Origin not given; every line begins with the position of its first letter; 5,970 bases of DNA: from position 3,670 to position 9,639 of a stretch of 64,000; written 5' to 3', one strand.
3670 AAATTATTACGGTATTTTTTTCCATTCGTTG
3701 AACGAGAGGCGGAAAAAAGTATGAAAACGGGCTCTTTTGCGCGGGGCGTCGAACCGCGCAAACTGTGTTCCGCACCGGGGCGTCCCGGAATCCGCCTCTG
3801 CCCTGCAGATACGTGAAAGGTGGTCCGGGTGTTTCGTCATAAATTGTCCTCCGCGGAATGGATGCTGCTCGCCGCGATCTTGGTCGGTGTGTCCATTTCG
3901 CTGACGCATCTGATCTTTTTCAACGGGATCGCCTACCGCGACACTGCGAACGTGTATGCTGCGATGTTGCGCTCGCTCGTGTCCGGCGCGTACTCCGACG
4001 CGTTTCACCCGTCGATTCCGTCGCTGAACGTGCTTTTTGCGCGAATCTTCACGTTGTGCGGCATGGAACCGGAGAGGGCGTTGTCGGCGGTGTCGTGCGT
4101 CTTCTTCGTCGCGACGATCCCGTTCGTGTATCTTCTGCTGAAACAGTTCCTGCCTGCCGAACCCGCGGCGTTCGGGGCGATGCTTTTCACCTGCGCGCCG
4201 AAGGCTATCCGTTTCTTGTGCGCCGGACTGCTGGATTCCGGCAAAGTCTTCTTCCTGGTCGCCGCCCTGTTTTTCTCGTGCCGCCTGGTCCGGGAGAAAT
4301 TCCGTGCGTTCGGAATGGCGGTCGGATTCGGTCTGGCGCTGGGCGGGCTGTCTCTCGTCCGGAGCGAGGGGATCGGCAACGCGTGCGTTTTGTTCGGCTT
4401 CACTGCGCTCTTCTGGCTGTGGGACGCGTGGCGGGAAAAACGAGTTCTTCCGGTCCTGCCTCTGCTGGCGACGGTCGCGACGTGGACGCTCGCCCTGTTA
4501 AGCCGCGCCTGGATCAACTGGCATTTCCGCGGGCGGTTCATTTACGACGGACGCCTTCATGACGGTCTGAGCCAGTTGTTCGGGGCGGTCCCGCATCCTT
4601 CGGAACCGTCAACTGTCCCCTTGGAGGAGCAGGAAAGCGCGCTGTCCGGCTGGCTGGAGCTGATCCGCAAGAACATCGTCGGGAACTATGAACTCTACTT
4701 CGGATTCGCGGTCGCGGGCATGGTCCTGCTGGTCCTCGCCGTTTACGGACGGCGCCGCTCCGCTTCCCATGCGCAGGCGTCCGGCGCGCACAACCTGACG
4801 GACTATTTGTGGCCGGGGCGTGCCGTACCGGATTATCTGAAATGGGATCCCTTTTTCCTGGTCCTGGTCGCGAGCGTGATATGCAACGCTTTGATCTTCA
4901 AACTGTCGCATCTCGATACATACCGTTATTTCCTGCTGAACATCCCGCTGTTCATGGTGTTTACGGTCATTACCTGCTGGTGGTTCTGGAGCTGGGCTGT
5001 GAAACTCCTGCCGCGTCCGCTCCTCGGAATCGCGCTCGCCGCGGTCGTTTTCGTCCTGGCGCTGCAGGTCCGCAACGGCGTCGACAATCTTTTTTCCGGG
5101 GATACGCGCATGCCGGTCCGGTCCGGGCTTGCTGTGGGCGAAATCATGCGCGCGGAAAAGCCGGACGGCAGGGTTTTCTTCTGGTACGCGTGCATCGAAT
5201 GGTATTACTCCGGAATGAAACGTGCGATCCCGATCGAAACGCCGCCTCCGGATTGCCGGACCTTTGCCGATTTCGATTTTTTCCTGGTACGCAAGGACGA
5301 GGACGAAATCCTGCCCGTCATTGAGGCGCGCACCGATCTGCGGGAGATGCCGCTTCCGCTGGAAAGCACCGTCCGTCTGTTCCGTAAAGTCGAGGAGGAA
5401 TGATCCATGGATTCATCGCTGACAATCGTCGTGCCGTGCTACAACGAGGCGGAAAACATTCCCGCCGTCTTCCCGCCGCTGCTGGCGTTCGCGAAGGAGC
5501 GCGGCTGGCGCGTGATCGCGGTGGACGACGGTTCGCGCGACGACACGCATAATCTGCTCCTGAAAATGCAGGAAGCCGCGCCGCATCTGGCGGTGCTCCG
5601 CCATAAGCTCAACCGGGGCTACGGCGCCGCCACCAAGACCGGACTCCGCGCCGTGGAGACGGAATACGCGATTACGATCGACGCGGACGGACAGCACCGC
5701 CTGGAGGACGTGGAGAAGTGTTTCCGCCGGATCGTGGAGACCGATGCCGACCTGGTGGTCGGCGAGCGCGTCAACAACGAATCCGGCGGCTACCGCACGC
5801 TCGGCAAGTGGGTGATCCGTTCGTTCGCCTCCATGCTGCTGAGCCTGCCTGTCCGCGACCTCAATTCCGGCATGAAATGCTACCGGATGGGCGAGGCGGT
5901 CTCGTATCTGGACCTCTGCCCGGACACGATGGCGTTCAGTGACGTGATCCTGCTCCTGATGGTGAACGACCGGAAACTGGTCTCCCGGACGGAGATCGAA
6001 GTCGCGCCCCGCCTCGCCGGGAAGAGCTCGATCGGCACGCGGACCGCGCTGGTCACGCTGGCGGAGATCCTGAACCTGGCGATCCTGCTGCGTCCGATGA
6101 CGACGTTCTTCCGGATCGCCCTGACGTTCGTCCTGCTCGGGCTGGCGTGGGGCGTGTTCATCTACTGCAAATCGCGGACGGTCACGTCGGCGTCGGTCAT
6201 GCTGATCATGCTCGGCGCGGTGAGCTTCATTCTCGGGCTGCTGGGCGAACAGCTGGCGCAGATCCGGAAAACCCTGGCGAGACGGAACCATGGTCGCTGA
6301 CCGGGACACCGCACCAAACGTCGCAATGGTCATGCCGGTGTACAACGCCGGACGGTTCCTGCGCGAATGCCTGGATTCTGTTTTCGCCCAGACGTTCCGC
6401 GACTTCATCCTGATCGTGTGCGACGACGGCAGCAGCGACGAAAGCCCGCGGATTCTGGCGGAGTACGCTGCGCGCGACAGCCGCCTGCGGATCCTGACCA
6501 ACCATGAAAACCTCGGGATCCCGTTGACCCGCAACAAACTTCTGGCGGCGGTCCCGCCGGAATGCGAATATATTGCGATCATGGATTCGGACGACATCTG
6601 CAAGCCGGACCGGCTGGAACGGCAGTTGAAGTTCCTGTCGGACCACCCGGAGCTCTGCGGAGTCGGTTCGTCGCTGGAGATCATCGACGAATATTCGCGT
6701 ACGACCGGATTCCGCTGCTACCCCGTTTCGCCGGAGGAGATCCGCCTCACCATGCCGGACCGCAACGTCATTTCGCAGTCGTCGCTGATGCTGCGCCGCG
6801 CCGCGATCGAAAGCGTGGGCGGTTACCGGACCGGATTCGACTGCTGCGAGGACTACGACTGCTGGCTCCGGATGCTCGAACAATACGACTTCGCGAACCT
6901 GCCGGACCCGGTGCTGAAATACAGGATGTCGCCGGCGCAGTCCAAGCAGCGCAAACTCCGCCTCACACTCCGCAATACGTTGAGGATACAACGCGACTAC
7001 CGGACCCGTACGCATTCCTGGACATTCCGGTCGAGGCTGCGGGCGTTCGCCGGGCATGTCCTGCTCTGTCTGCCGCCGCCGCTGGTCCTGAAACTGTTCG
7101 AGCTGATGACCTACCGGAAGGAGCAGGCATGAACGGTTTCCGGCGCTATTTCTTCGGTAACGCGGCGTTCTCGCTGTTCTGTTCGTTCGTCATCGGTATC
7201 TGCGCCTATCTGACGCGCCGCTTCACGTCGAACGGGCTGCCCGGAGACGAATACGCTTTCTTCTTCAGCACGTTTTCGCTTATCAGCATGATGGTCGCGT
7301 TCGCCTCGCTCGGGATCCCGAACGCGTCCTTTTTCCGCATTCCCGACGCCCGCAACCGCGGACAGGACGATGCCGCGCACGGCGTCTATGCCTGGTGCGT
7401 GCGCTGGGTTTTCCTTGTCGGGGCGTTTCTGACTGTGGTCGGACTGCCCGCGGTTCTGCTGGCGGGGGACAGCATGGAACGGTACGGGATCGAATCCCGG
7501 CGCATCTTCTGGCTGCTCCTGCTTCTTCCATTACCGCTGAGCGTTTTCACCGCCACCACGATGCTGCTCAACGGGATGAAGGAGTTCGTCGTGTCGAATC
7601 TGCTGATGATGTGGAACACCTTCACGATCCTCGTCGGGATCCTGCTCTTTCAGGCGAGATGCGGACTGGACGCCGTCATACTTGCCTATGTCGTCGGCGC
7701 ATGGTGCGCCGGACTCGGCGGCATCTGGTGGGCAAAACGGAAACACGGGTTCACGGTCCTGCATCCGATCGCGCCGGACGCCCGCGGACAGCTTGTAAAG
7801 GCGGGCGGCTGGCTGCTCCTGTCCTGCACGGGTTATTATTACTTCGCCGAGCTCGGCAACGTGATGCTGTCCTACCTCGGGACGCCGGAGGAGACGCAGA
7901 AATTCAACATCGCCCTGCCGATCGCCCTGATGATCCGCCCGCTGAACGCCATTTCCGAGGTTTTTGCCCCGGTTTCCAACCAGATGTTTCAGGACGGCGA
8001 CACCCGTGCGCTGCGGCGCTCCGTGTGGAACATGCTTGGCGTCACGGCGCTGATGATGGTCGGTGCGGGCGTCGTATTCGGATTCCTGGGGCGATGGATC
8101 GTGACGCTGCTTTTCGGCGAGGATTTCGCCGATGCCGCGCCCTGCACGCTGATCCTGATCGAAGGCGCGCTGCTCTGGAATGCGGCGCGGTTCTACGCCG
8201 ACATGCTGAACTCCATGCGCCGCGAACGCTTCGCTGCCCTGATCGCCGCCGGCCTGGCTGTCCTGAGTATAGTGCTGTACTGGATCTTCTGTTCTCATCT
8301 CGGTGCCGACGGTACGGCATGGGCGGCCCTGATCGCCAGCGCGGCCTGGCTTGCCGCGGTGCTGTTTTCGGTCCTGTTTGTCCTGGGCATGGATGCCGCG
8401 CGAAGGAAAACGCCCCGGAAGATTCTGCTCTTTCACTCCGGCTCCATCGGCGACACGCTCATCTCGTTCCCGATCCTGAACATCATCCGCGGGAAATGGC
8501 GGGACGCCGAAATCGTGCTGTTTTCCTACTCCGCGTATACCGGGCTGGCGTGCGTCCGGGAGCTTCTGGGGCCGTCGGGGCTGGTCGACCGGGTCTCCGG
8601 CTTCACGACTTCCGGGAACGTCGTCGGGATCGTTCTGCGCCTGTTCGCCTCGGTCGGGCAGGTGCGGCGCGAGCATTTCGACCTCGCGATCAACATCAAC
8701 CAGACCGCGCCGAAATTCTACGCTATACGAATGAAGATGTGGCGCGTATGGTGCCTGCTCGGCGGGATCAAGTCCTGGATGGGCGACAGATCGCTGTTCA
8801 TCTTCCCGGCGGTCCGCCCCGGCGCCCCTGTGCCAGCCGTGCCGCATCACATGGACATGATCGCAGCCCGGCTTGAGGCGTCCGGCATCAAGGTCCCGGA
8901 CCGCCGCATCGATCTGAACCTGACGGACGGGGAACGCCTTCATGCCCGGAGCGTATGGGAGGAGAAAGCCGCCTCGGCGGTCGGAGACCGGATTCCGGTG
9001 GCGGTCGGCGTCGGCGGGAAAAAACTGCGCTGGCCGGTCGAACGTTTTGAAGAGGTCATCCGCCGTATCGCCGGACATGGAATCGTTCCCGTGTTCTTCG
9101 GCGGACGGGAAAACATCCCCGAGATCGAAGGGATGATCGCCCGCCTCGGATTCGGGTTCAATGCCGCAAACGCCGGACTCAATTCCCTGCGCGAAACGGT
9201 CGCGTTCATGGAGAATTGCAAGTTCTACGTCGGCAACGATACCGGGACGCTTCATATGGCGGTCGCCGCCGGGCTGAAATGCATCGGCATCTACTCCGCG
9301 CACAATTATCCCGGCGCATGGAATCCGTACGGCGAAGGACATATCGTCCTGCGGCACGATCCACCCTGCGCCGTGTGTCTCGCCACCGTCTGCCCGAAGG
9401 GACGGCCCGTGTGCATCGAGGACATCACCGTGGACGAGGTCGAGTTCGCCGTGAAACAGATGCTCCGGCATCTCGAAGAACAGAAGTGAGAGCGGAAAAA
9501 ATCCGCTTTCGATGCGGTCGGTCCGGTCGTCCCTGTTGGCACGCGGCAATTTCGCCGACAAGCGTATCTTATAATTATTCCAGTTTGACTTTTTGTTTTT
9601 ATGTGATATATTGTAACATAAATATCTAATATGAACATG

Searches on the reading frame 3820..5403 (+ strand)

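Call 37: search_protein_families(library=pfam, proteins=[window:3820-5403:+], max_evalue=0.001)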
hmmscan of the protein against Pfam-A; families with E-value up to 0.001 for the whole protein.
window:3820-5403:+ (527 aa): 1 family
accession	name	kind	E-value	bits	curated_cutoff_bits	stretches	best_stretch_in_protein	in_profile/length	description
PF13231.12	PMT_2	-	1.7e-05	25.6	26.1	1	72-220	8-147/160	Dolichyl-phosphate-mannose-protein mannosyltransferase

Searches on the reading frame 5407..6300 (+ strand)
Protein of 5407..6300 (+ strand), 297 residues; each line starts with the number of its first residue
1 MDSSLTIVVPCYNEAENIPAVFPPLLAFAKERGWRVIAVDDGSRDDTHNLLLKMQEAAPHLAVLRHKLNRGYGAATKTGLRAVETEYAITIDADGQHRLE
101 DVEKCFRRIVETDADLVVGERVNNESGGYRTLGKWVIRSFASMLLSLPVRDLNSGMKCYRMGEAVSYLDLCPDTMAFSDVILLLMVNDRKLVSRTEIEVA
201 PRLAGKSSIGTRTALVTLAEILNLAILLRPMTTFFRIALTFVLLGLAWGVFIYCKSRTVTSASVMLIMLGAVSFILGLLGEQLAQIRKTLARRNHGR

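Call 43: search_protein_families(library=pfam, proteins=[window:5407-6300:+], max_evalue=0.001)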
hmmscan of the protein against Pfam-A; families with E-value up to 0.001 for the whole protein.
window:5407-6300:+ (297 aa): 1 family
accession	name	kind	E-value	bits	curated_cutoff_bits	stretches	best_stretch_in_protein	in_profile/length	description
PF00535.33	Glycos_transf_2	-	2.2e-26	93.2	23.3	1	6-131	1-125/168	Glycosyl transferase family 2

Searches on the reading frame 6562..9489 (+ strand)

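Call 37: search_protein_families(library=pfam, proteins=[window:6562-9489:+], max_evalue=0.001)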
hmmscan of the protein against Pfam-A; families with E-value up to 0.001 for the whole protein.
window:6562-9489:+ (975 aa): 2 families
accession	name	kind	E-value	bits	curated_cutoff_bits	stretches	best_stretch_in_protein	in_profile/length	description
PF01075.23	Glyco_transf_9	-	3.1e-15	56.6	22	1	821-945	118-242/247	Glycosyltransferase family 9 (heptosyltransferase)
PF13440.11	Polysacc_synt_3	-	4.8e-05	23.2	23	1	347-527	117-293/293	Polysaccharide biosynthesis protein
